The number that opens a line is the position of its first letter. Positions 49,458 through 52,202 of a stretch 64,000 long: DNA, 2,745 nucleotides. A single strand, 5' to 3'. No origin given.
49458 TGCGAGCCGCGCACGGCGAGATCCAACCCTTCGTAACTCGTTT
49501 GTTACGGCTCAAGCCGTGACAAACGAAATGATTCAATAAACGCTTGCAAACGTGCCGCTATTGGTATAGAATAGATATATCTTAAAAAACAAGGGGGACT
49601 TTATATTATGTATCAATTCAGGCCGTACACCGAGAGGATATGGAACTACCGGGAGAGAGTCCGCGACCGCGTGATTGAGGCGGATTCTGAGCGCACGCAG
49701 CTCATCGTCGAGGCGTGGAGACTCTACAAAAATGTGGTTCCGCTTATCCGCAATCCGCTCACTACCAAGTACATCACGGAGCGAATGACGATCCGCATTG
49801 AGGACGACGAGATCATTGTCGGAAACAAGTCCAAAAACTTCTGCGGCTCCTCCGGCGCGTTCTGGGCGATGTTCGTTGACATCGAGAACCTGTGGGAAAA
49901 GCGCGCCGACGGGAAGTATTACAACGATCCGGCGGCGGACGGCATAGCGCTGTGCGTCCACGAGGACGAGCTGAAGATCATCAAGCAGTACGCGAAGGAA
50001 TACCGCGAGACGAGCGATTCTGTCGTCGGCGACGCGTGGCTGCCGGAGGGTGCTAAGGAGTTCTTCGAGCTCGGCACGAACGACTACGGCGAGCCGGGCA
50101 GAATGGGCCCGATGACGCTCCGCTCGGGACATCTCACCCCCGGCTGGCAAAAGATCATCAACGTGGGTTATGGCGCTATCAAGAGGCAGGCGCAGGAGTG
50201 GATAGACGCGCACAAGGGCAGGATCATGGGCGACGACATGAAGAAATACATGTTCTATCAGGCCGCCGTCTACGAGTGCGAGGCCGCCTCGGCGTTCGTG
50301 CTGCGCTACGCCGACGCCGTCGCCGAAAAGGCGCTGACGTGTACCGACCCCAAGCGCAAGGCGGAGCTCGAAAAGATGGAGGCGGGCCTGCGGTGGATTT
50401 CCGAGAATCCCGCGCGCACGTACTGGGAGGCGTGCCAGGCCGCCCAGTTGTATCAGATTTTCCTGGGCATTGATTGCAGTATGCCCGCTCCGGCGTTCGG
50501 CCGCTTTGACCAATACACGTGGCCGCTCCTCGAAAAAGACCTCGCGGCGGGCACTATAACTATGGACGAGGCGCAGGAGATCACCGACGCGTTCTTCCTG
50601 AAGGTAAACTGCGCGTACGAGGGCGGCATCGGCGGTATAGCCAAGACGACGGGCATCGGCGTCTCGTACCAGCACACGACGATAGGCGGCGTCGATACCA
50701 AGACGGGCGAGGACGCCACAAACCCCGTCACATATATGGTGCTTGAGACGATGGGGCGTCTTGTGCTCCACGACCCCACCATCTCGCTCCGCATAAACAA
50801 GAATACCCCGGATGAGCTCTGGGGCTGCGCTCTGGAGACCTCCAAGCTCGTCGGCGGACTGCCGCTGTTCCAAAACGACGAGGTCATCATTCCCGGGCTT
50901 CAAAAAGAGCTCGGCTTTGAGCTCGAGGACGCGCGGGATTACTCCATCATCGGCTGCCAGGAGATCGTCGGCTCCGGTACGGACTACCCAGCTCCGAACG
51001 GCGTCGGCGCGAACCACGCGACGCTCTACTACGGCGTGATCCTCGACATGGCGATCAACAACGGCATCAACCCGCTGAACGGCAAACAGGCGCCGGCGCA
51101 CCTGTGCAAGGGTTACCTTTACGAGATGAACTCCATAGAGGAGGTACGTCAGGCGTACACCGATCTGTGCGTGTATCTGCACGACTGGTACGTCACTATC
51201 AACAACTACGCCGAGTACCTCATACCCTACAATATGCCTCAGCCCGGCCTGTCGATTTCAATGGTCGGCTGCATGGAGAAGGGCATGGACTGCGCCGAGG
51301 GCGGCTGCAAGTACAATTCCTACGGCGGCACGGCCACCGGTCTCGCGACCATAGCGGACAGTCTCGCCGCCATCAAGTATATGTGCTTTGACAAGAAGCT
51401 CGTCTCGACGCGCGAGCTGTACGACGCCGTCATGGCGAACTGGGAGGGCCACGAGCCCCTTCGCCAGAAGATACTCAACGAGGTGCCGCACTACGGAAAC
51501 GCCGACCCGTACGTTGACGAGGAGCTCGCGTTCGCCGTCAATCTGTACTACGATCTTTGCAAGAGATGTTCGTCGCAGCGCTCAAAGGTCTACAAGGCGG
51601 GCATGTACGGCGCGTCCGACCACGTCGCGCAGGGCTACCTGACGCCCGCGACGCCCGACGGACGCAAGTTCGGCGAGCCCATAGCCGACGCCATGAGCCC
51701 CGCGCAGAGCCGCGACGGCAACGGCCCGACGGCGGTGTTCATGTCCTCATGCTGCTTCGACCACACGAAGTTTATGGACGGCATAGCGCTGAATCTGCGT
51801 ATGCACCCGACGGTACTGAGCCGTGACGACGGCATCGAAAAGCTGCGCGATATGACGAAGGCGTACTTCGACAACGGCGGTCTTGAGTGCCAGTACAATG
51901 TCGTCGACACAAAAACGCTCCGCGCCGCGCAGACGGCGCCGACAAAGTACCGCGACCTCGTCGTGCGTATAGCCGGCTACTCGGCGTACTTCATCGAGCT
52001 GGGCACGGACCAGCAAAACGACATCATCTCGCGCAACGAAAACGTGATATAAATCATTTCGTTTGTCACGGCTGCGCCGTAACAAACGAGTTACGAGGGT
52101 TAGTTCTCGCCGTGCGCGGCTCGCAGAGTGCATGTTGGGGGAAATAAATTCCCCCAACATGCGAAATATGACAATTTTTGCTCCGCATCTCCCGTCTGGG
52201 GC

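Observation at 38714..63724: Uncharacterised glycyl-radical-enzyme metabolic locus with three Fe-S/flavin ene-reductase paralogues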

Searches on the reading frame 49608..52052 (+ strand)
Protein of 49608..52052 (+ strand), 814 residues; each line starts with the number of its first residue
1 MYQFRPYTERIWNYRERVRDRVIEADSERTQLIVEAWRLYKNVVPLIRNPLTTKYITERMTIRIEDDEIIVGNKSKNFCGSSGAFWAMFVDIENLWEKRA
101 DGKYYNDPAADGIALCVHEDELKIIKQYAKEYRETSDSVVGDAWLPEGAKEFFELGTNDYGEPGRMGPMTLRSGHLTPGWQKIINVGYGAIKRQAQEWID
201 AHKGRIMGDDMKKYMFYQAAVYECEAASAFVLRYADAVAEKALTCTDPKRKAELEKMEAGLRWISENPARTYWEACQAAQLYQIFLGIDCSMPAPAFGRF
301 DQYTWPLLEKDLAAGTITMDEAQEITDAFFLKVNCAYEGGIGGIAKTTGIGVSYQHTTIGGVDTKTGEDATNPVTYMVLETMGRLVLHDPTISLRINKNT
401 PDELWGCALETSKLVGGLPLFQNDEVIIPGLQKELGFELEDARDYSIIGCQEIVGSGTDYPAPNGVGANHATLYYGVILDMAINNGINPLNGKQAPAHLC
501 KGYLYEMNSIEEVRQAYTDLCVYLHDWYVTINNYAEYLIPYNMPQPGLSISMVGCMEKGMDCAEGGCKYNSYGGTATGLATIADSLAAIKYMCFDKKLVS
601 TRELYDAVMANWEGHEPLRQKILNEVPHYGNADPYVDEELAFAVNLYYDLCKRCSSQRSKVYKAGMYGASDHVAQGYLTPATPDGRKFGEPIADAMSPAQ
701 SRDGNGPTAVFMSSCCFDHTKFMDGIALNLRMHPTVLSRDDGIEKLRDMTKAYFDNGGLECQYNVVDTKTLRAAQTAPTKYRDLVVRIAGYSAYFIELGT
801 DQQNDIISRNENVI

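Call 4: search_protein_families(library=pfam, proteins=[window:49608-52052:+])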
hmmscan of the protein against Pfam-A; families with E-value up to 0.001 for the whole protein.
window:49608-52052:+ (814 aa): 2 families
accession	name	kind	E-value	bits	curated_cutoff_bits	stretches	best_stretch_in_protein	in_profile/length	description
PF02901.20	PFL-like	-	1.1e-135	454.3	24.3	1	13-676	7-647/647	Pyruvate formate lyase-like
PF01228.26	Gly_radical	-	2.7e-26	92.6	22.2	1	693-796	2-106/106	Glycine radical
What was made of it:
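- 49608..52052 (+): Glycyl radical enzyme of 814 aa from the C-Q-E-I clade. Key residues: Cys450, Glu452, His175, Gly790. Pfam (call 4).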

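Call 6: search_solved_structures(query=window:49608-52052:+, max_evalue=1e-10)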
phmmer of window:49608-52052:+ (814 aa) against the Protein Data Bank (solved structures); distinct sequences matched with E-value up to 1e-10: 35.
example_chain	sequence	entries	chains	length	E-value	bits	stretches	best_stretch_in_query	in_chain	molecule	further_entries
1r8w_A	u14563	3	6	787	3.1e-114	386.3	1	4-813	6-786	glycerol dehydratase | B12-independent glycerol dehydratase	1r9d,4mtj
9rco_A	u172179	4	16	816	2.8e-97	330.2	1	8-812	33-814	Glycyl radical protein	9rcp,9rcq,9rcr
9f3w_A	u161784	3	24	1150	2.8e-95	323.6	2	173-810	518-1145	Choline trimethylamine-lyase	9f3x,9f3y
5i2a_A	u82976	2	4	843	1.2e-94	321.5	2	10-612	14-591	Diol-dehydratase | Diol dehydratase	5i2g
8iof_A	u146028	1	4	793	4e-91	309.8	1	6-811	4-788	Benzylsuccinate synthase alpha subunit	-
6vxc_A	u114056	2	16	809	1.3e-89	304.9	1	13-812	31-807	Trans-4-hydroxy-L-proline dehydratase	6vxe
7vua_A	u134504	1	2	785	2.1e-89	304.1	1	10-810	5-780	HplG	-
8id7_A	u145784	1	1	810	1.3e-88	301.5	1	28-813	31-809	Probable dehydratase YbiW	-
8yjn_A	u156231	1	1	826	1.4e-88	301.4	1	27-813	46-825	Probable dehydratase YbiW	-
6xs4_A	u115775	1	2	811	1.7e-88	301.2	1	27-813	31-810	Formate C-acetyltransferase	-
5ymr_B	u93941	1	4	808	2e-87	297.6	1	7-810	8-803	Formate acetyltransferase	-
8id1_A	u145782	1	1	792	9.9e-87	295.3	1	5-811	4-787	Formate C-acetyltransferase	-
6lon_B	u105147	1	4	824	4.7e-85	289.8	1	8-812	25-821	PFL2/glycerol dehydratase family glycyl radical enzyme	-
7e7l_A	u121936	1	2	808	1.1e-84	288.6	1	6-812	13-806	Hydroxyphenylacetic acid decarboxylase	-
8yjo_A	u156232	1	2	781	3.2e-84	287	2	544-810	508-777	Probable dehydratase PflD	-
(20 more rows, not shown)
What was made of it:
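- The best solved relative is B12-independent glycerol dehydratase (call 6).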

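Call 7: search_protein_families(library=ncbifam, proteins=[window:49608-52052:+])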
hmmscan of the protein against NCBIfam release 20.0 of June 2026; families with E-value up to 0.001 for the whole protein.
window:49608-52052:+ (814 aa): 12 families
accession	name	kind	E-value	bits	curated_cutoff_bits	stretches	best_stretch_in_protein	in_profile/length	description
TIGR01774.1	PFL2-3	subfamily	6e-134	448.1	678.2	1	8-812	3-784/786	formate C-acetyltransferase/glycerol dehydratase family glycyl radical enzyme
NF048009.1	SfplDhtHpfGKleb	equivalog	4e-122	408.9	1000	1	4-811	22-821/824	(2S)-3-sulfopropanediol dehydratase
NF043068.1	glycl_HYPD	equivalog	4.3e-118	395.5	1100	1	8-812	1-782/784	trans-4-hydroxy-L-proline dehydratase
NF048011.1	SfplDhtHpsGDes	equivalog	1.3e-110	371.1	1000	1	179-812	189-819/821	(2S)-3-sulfopropanediol dehydratase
NF033718.1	indole_decarb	equivalog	5.8e-104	349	1100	2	5-612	29-644/868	indoleacetate decarboxylase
TIGR04394.1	choline_CutC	equivalog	5.4e-101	339.4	1050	1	10-810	4-784/789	choline trimethylamine-lyase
NF007437.0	PRK09983.1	equivalog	2.2e-99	333.6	1109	1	174-812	155-763/765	formate C-acetyltransferase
NF033715.1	glycyl_HPDL_Lrg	equivalog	5.2e-84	282.7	1150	2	625-811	712-898/901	4-hydroxyphenylacetate decarboxylase large subunit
TIGR01255.1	pyr_form_ly_1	equivalog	6.2e-29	101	994.2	1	290-809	254-738/744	formate C-acetyltransferase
NF038360.1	rad_fix_GrcA3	exception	1.5e-13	50.6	158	1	741-809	4-72/78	autonomous glycyl radical cofactor GrcA3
NF008341.1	PRK11127.1-1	equivalog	6.4e-11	42.1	145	1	755-809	20-74/80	autonomous glycyl radical cofactor GrcA2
TIGR04365.1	spare_glycyl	equivalog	9.7e-08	32.3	170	1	755-809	66-120/126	autonomous glycyl radical cofactor GrcA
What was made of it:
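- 49608..52052 (+): NCBIfam below all cut-offs (call 7).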

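Call 8: find_homologous_proteins(query=window:49608-52052:+, max_evalue=1e-50)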
Query window:49608-52052:+ (814 aa): 1276 proteins with E <= 1e-50 among 8000 candidates; the best 120 are listed.
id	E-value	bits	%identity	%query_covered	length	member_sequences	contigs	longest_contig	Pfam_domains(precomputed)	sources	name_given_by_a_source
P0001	0.0e+0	1882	97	100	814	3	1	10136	PF02901.21,PF01228.27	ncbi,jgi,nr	ncbi:MAG: hypothetical protein LBD92_04050 [Oscillospiraceae bacterium]|jgi:formate C-acetyltransfer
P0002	0.0e+0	1604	82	100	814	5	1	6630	PF02901.21,PF01228.27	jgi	jgi:formate C-acetyltransferase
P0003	0.0e+0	1604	82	100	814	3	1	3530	PF02901.21,PF01228.27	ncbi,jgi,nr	ncbi:MAG: hypothetical protein LBC78_05065 [Oscillospiraceae bacterium]|jgi:formate C-acetyltransfer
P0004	0.0e+0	1546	79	100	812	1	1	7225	PF02901.21,PF01228.27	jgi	jgi:formate C-acetyltransferase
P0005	0.0e+0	1458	75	100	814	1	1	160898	PF02901.21,PF01228.27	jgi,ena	-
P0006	0.0e+0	1405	72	100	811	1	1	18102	PF02901.21,PF01228.27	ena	-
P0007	0.0e+0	1382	74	98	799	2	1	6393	PF02901.21,PF01228.27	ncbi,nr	ncbi:MAG: hypothetical protein GX823_02505 [Clostridiales bacterium]|nr:hypothetical protein [Clostr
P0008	0.0e+0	1373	71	100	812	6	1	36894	PF02901.21,PF01228.27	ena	-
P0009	0.0e+0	1352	71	100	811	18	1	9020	PF02901.21,PF01228.27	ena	-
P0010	0.0e+0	1324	71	98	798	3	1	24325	PF02901.21,PF01228.27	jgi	jgi:formate C-acetyltransferase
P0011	0.0e+0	1307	69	98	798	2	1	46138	PF02901.21,PF01228.27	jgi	jgi:formate C-acetyltransferase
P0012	0.0e+0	1289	68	100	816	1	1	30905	PF02901.21,PF01228.27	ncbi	-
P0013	0.0e+0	1286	68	100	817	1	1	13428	PF02901.21,PF01228.27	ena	-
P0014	0.0e+0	1286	68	100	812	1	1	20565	PF02901.21,PF01228.27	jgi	jgi:formate C-acetyltransferase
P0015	0.0e+0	1282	67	100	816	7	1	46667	PF02901.21,PF01228.27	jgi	jgi:pyruvate-formate lyase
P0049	0.0e+0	1173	63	100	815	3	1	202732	PF02901.21,PF01228.27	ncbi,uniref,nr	ncbi:formate C-acetyltransferase [Sporobacter termitidis DSM 10068]|uniref:Formate C-acetyltransfera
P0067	0.0e+0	1161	62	100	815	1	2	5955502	PF02901.21,PF01228.27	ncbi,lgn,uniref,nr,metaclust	ncbi:glycyl radical protein [Sporomusa acidovorans]|uniref:Trans-4-hydroxy-L-proline dehydratase n=1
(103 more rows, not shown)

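Call 10: find_encoding_contigs(protein=P0049, flank=10000, max_places=3)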
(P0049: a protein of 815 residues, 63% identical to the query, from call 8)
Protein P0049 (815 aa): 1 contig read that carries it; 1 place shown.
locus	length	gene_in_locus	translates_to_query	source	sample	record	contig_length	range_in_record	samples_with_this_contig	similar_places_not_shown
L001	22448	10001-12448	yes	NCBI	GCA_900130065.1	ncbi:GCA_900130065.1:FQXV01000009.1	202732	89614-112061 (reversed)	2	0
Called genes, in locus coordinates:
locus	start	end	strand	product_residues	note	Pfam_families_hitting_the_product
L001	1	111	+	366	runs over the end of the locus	-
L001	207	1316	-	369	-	PF00248:Aldo_ket_red, PF13183:Fer4_8 (faint), PF13187:Fer4_9, PF13534:Fer4_17 (weak)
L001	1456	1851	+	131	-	PF00376:MerR, PF13411:MerR_1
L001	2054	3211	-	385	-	PF25198:Spore_GerAC_N, PF05504:Spore_GerAC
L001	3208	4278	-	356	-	PF03845:Spore_permease, PF13520:AA_permease_2 (weak)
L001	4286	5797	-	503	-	PF03323:GerA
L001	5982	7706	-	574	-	PF02776:TPP_enzyme_N, PF00205:TPP_enzyme_M (weak), PF02775:TPP_enzyme_C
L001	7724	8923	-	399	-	PF00106:adh_short, PF08659:KR, PF13561:adh_short_C2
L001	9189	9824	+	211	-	PF09335:VTT_dom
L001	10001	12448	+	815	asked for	PF02901:PFL-like, PF01228:Gly_radical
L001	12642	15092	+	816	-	PF02901:PFL-like, PF01228:Gly_radical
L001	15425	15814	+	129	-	PF03965:Penicillinase_R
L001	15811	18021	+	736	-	PF05569:Peptidase_M56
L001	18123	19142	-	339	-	PF01208:URO-D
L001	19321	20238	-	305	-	PF02558:ApbA, PF08546:ApbA_C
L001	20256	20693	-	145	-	PF13279:4HBT_2, PF03061:4HBT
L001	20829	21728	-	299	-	PF07653:SH3_2 (faint), PF08239:SH3_3, PF06347:SH3_4 (weak), PF08239:SH3_3, PF00877:NLPC_P60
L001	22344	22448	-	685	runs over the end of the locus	PF00395:SLH (faint), PF03734:YkuD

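Call 11: find_encoding_contigs(protein=P0067, flank=10000, max_places=3)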
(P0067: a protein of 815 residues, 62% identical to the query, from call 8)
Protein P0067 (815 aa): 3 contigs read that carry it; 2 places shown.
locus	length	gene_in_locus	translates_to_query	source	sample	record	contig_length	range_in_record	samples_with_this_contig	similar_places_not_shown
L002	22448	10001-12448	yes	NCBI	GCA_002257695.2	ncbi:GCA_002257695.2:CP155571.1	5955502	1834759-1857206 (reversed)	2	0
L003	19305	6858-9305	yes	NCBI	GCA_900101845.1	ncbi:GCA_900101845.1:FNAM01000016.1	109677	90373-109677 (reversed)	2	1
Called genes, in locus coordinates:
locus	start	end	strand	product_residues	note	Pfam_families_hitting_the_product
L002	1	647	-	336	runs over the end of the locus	PF13353:Fer4_12 (faint), PF00037:Fer4 (faint), PF12837:Fer4_6 (weak), PF04055:Radical_SAM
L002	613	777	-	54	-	PF01228:Gly_radical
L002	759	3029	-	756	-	PF02901:PFL-like, PF01228:Gly_radical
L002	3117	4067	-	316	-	-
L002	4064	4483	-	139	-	PF00395:SLH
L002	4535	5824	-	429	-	PF07690:MFS_1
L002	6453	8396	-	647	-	PF26965:MimR_N, PF01590:GAF, PF00158:Sigma54_activat, PF01078:Mg_chelatase (faint), PF14532:Sigma54_activ_2, PF07728:AAA_5 (weak), PF25601:AAA_lid_14, PF02954:HTH_8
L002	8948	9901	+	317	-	PF12838:Fer4_7, PF13187:Fer4_9 (weak), PF13237:Fer4_10 (faint), PF13484:Fer4_16 (faint), PF00037:Fer4 (weak), PF12837:Fer4_6 (weak), PF13353:Fer4_12, PF04055:Radical_SAM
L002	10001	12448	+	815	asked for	PF02901:PFL-like, PF01228:Gly_radical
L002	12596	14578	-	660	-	PF02743:dCache_1, PF22673:MCP-like_PDC_1 (weak), PF00672:HAMP, PF00015:MCPsignal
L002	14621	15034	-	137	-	PF09719:C_GCAxxG_C_C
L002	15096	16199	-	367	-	PF13478:XdhC_C, PF02625:XdhC_CoxI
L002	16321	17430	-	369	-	PF12804:NTP_transf_3, PF01966:HD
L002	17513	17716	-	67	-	PF24292:DUF7479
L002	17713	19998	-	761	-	PF14691:Fer4_20, PF00890:FAD_binding_2 (weak), PF01593:Amino_oxidase (weak), PF07992:Pyr_redox_2 (weak), PF13450:NAD_binding_8, PF13183:Fer4_8 (weak), PF13534:Fer4_17, PF02754:CCG (weak), +1 more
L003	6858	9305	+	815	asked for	PF02901:PFL-like, PF01228:Gly_radical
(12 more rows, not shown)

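Call 12: find_encoding_contigs(protein=P0005, flank=10000, max_places=2)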
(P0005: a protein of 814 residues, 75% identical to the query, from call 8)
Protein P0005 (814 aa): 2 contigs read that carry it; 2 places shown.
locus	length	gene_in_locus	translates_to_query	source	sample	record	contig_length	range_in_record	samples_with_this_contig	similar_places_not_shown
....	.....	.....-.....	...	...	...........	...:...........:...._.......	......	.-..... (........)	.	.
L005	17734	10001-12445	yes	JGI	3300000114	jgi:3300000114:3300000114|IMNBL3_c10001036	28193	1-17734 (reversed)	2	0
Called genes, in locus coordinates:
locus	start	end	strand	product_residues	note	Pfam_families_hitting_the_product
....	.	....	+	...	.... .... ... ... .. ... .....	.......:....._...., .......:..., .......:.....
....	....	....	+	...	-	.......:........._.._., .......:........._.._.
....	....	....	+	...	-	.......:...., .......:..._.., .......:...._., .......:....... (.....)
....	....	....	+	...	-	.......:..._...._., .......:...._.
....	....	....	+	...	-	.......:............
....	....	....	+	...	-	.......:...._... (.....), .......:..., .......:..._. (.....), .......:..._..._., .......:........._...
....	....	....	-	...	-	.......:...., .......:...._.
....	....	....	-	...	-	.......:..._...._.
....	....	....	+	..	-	-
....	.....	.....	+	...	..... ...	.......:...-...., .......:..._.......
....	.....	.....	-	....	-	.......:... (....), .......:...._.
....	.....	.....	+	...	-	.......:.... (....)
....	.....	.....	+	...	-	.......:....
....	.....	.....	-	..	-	-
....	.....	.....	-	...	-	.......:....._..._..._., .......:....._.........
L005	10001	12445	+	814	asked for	PF02901:PFL-like, PF01228:Gly_radical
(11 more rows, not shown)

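Call 13: find_encoding_contigs(protein=P0008, flank=10000, max_places=2)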
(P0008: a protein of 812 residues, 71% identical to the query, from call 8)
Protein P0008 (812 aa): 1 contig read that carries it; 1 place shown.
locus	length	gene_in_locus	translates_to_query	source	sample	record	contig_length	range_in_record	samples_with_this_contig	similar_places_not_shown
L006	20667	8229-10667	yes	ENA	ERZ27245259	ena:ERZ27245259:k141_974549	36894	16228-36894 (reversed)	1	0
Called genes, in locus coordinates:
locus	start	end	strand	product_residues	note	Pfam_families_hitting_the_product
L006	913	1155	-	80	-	-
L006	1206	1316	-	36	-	-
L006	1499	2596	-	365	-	PF00395:SLH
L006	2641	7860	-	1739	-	PF07963:N_methyl (weak), PF07581:Glug (faint)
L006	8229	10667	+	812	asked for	PF02901:PFL-like, PF01228:Gly_radical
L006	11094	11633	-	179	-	PF04014:MazE_antitoxin, PF15714:SpoVT_C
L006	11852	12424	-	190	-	-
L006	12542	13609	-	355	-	-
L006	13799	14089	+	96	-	PF03992:ABM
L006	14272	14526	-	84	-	-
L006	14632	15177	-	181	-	-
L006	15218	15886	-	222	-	PF00188:CAP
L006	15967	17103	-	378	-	PF01702:TGT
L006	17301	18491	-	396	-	PF13439:Glyco_transf_4, PF13579:Glyco_trans_4_4, PF00534:Glycos_transf_1, PF13692:Glyco_trans_1_4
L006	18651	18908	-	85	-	PF01016:Ribosomal_L27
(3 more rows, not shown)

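Call 14: find_encoding_contigs(protein=P0011, flank=10000, max_places=2)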
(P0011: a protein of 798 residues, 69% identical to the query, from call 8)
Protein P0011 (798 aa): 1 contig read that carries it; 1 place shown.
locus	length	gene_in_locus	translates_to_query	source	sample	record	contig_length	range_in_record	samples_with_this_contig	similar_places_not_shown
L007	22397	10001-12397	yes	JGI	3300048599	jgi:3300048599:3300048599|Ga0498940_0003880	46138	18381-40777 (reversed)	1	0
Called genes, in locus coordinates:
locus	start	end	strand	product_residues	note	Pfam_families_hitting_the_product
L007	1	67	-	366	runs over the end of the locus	-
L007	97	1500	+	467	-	PF01553:Acyltransferase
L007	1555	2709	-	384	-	PF03977:OAD_beta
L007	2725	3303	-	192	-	PF25919:BSH_CusB (faint), PF00364:Biotin_lipoyl, PF25917:BSH_RND, PF25984:BSH_YknX (faint)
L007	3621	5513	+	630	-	PF02254:TrkA_N (faint), PF22614:Slo-like_RCK (faint), PF06241:Castor_Poll_mid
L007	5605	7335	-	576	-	PF02776:TPP_enzyme_N, PF00205:TPP_enzyme_M, PF02775:TPP_enzyme_C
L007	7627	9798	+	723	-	PF02378:PTS_EIIC, PF00563:EAL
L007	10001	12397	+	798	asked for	PF02901:PFL-like, PF01228:Gly_radical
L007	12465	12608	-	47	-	-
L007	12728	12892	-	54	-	-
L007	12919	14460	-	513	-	PF17853:GGDEF_2 (weak), PF13556:HTH_30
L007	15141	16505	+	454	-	PF13458:Peripla_BP_6, PF01094:ANF_receptor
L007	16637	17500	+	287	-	PF02653:BPD_transp_2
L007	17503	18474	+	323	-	PF02653:BPD_transp_2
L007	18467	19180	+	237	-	PF00005:ABC_tran, PF13304:AAA_21 (faint), PF12399:BCA_ABC_TP_C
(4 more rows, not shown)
